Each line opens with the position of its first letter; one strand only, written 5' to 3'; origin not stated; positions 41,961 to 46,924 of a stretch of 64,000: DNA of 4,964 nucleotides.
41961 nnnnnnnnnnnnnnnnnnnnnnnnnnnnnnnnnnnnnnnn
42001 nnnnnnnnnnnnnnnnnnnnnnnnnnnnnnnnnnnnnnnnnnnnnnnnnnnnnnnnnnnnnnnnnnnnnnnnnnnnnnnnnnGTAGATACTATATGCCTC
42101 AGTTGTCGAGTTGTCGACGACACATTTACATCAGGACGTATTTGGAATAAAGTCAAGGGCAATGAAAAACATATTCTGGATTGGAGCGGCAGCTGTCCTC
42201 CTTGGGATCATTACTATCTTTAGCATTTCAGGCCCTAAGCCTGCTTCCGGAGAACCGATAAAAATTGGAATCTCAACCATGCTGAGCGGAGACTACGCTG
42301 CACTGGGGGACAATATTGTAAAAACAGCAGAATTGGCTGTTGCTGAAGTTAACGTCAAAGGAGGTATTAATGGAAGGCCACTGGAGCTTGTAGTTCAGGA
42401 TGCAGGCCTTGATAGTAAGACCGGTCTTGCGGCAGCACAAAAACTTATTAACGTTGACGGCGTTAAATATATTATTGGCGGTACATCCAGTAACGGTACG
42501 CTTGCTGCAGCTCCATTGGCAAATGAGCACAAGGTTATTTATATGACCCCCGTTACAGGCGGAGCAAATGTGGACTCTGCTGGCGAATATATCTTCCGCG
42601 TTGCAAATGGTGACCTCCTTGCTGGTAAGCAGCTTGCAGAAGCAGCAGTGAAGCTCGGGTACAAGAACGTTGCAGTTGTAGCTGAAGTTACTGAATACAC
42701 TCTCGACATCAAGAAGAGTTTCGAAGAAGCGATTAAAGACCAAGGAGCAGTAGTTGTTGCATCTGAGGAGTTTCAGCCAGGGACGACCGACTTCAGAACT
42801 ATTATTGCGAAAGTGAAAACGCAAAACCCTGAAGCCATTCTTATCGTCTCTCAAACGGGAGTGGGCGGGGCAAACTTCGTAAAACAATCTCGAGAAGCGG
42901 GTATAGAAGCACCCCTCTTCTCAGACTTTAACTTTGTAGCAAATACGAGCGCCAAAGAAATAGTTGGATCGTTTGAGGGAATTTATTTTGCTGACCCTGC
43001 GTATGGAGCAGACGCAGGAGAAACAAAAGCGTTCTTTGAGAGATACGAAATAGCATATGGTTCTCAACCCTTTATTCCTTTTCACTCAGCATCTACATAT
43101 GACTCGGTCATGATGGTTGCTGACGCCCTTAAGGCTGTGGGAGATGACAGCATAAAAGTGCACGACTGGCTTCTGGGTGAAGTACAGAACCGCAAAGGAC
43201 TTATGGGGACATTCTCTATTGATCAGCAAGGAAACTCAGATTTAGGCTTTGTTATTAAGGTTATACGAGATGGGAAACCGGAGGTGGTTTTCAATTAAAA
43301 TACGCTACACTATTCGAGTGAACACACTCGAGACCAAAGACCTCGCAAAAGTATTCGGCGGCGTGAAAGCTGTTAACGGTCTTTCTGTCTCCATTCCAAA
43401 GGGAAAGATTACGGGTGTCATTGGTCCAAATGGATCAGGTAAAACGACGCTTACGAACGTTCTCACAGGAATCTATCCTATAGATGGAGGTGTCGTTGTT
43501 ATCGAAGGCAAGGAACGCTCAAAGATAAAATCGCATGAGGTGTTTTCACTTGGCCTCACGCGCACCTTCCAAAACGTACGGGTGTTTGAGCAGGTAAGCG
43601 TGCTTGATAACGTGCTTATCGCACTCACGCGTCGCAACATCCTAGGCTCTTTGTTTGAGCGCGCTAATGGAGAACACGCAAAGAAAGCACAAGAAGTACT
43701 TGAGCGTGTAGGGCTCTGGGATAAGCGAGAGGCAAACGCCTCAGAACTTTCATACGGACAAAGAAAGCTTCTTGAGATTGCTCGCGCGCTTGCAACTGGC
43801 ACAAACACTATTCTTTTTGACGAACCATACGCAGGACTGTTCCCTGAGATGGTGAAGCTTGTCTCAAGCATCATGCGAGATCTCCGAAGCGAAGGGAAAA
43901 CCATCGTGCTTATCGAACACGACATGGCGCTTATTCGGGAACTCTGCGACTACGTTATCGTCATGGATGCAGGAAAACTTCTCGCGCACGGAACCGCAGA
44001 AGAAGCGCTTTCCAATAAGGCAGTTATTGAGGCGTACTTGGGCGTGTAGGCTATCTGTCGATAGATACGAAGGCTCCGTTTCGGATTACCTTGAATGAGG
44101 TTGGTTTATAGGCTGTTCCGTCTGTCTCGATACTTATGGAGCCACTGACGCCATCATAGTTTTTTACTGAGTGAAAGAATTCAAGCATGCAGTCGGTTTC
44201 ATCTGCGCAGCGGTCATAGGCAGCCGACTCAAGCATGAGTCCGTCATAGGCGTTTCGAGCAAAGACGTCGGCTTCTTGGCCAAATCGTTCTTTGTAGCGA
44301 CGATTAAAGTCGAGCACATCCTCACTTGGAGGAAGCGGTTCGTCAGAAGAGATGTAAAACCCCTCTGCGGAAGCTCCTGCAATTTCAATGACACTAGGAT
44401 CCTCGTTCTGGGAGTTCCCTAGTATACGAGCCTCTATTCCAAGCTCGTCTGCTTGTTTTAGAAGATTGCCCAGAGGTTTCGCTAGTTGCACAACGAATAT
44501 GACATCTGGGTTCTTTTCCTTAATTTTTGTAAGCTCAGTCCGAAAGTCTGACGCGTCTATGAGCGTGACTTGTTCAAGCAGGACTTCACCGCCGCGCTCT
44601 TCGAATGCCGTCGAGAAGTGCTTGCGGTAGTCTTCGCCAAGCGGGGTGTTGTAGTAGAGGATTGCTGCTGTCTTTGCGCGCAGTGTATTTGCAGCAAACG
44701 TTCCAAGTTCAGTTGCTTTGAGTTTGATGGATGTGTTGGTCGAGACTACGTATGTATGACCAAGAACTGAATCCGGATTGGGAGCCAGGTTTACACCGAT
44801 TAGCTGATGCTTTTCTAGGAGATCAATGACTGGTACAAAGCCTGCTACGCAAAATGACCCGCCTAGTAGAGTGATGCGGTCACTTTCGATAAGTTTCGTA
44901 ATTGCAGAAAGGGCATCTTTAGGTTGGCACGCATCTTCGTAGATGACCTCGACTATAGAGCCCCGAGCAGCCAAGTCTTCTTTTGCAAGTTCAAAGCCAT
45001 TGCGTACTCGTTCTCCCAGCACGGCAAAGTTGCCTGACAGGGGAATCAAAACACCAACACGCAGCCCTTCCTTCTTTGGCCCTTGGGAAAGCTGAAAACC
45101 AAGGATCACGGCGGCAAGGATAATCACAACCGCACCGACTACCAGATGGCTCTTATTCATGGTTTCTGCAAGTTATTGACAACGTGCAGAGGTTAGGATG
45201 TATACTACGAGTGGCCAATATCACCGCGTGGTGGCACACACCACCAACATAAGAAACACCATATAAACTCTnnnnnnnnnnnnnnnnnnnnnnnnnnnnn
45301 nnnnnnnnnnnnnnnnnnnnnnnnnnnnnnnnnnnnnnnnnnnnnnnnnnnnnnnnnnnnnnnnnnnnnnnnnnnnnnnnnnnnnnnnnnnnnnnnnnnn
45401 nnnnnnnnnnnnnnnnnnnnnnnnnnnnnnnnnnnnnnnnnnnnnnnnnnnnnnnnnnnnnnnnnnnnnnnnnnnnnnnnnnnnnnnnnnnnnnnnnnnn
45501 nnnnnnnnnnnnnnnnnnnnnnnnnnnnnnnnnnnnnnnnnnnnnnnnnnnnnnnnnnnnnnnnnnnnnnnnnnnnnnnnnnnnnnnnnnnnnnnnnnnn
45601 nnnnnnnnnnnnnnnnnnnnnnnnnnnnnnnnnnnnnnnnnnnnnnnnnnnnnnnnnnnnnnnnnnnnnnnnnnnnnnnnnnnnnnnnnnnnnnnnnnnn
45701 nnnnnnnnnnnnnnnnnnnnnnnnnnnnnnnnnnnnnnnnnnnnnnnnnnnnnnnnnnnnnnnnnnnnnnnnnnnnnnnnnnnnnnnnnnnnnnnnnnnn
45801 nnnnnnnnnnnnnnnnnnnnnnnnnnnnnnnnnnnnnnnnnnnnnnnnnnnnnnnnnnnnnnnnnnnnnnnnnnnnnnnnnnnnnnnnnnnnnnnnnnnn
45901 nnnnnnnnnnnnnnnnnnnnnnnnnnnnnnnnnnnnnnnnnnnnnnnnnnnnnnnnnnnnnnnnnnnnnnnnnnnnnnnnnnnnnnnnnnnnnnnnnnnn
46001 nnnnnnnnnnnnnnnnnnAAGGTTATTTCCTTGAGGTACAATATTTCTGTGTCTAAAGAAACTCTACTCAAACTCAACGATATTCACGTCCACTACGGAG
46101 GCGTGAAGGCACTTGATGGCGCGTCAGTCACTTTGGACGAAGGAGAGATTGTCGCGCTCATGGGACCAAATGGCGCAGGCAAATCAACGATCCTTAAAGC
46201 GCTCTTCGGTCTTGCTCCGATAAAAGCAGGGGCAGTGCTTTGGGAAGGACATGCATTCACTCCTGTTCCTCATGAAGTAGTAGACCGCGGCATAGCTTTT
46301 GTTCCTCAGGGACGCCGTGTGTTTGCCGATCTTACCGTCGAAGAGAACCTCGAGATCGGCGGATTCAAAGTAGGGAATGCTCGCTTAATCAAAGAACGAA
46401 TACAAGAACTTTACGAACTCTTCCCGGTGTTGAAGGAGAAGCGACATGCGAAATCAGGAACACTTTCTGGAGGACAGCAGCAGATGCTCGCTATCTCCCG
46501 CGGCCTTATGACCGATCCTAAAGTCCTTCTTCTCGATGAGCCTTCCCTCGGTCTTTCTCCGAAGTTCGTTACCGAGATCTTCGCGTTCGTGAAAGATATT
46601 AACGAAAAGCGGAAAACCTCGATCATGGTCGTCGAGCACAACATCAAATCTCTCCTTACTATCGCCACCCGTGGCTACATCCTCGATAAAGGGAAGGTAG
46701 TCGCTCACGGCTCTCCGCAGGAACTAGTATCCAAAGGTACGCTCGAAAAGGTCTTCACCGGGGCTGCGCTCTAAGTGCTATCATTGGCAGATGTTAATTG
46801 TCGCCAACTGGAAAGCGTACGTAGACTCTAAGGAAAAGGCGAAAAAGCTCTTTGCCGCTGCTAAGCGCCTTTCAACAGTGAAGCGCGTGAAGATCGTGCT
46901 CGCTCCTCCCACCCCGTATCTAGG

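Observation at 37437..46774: Translocator subunits transcriptionally split among three different cassettes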

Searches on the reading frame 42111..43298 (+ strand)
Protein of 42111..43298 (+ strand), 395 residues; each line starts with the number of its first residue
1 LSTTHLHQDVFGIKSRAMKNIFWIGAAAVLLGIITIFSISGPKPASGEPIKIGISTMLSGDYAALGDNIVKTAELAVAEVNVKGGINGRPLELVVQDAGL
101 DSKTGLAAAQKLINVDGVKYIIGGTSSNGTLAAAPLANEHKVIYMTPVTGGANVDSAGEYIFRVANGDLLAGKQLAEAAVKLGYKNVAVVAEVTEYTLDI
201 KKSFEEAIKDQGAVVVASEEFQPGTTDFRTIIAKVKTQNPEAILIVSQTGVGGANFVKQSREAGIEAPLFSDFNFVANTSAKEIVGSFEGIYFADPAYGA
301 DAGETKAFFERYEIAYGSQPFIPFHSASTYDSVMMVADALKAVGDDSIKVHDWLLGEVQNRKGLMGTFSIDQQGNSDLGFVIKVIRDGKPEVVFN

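Call 5: search_protein_families(library=pfam, proteins=[window:42111-43298:+], max_evalue=0.01)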
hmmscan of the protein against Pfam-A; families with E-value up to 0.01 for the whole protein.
window:42111-43298:+ (395 aa): 3 families
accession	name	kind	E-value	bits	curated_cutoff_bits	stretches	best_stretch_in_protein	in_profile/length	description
PF13458.12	Peripla_BP_6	-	1.5e-59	202.9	31.7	1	49-346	1-299/343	Periplasmic binding protein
PF13433.12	Peripla_BP_5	-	9.8e-25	87.8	27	1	50-373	1-323/363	Periplasmic binding protein domain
PF01094.35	ANF_receptor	-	6.6e-21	75.2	25.4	1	73-376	6-340/353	Receptor family ligand binding region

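Call 38: search_solved_structures(query=window:42162-43298:+, max_evalue=1e-10)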
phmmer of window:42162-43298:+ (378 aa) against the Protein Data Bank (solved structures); distinct sequences matched with E-value up to 1e-10: 31.
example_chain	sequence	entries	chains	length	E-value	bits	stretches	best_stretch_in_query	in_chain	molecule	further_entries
4obb_A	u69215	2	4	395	7.3e-29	104.1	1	31-341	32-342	Amino acid/amide ABC transporter substrate-binding protein, HAAT family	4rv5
4nqr_A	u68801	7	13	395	7.5e-29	104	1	31-341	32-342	Amino acid/amide ABC transporter substrate-binding protein, HAAT family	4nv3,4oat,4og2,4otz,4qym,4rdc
4gnr_A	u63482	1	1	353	4.4e-26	94.9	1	31-374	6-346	ABC transporter substrate-binding protein-branched chain amino acid transport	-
4mlc_A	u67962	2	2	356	1.1e-25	93.6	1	42-374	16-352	Extracellular ligand-binding receptor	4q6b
1z15_A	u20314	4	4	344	2.9e-25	92.2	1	31-284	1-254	Leu/Ile/Val-binding protein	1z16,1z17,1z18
2liv_A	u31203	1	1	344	1.1e-24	90.3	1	31-284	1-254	LEUCINE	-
3td9_A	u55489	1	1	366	2e-21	79.6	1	33-373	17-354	Branched chain amino acid ABC transporter, periplasmic amino acid-binding protein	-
1usg_A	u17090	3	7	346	4.3e-21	78.5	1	32-330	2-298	LEUCINE-SPECIFIC BINDING PROTEIN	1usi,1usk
8tg1_A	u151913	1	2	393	1.1e-20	77.2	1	24-335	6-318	Extracellular ligand-binding receptor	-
4n0q_A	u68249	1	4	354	1.7e-20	76.5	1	33-276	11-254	Leu/Ile/Val-binding protein homolog 3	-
8z0g_A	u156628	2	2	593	1.9e-20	76.4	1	27-281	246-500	Leu/Ile/Val-binding protein,Leu/Ile/Val-binding protein,mNeonGreen | NeIle,Leu/Ile/Val-binding protein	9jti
2lbp_A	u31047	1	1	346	2.1e-20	76.2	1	32-330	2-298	LEUCINE-BINDING PROTEIN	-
3hut_A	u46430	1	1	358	4.5e-20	75.1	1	35-331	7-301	putative branched-chain amino acid ABC transporter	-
3ipc_A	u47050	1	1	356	5.3e-20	74.9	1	34-365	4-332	ABC transporter, substrate binding protein (Amino acid)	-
3ip5_A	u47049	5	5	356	8.5e-20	74.2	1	34-365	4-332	ABC transporter, substrate binding protein (Amino acid)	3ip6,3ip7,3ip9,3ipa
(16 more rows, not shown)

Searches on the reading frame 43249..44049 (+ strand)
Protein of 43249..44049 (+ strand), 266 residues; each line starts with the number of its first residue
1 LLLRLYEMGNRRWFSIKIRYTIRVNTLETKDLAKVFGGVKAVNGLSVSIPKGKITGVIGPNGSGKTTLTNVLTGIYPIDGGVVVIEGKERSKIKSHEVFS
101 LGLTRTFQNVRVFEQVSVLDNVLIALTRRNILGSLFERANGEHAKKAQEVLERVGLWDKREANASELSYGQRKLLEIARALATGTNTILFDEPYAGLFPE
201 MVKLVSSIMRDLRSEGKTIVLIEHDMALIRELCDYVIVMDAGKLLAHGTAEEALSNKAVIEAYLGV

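Call 5: search_protein_families(library=pfam, proteins=[window:43249-44049:+], max_evalue=0.01)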
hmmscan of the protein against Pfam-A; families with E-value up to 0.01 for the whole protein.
window:43249-44049:+ (266 aa): 8 families
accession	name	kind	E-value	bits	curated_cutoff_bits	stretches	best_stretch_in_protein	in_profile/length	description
PF00005.33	ABC_tran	-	5.5e-29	102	25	1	43-194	2-136/137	ABC transporter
PF13304.12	AAA_21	-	7.2e-10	39.8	27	2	87-228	142-302/304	AAA domain, putative AbiEii toxin, Type IV TA system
PF12399.14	BCA_ABC_TP_C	-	1.2e-07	31.6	25.5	1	243-266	1-24/27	Branched-chain amino acid ATP-binding cassette transporter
PF13175.12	AAA_15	-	6.4e-05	23.2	32.1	0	53-72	24-43/374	AAA ATPase domain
PF02463.25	SMC_N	-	0.00014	21.8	40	0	49-70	20-42/220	RecF/RecN/SMC N terminal domain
PF09818.15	ABC_ATPase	-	0.00028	20.5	23.2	0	40-97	70-128/283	P-loop domain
PF13191.12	AAA_16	-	0.0026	18.7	32.6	1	54-181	26-124/167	AAA ATPase domain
PF00154.27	RecA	-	0.0078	16.1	27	0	48-72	48-72/262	recA bacterial DNA recombination protein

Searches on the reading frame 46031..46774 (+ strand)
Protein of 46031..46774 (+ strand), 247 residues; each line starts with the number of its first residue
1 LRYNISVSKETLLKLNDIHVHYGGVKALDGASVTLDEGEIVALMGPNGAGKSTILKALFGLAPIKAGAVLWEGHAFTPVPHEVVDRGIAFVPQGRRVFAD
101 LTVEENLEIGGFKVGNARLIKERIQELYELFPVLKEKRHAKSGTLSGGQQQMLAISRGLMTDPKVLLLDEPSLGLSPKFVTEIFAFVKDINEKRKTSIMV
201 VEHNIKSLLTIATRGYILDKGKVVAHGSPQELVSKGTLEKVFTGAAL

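Call 5: search_protein_families(library=pfam, proteins=[window:46031-46774:+], max_evalue=0.01)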
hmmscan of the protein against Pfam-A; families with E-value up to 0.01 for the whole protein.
window:46031-46774:+ (247 aa): 9 families
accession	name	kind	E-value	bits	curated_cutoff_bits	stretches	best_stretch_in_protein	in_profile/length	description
PF00005.33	ABC_tran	-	6.5e-33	114.7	25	1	28-172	1-136/137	ABC transporter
PF13304.12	AAA_21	-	1.6e-11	45.3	27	2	40-81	1-56/304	AAA domain, putative AbiEii toxin, Type IV TA system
PF02463.25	SMC_N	-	1.9e-05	24.6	40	1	24-61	9-48/220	RecF/RecN/SMC N terminal domain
PF13555.12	AAA_29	-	7e-05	22.9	27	1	28-58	12-42/61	P-loop containing region of AAA domain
PF13476.12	AAA_23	-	0.00013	23.2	27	1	24-58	6-39/201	AAA domain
PF13401.12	AAA_22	-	0.00025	21.8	27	1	39-198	6-118/130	AAA domain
PF13175.12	AAA_15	-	0.0015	18.7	32.1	1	29-58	15-43/374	AAA ATPase domain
PF03193.22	RsgA_GTPase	-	0.0041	17.4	30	1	35-67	104-135/174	RsgA GTPase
PF20720.3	nSTAND3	-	0.0089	16.2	27.2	0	26-58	5-37/155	Novel STAND NTPase 3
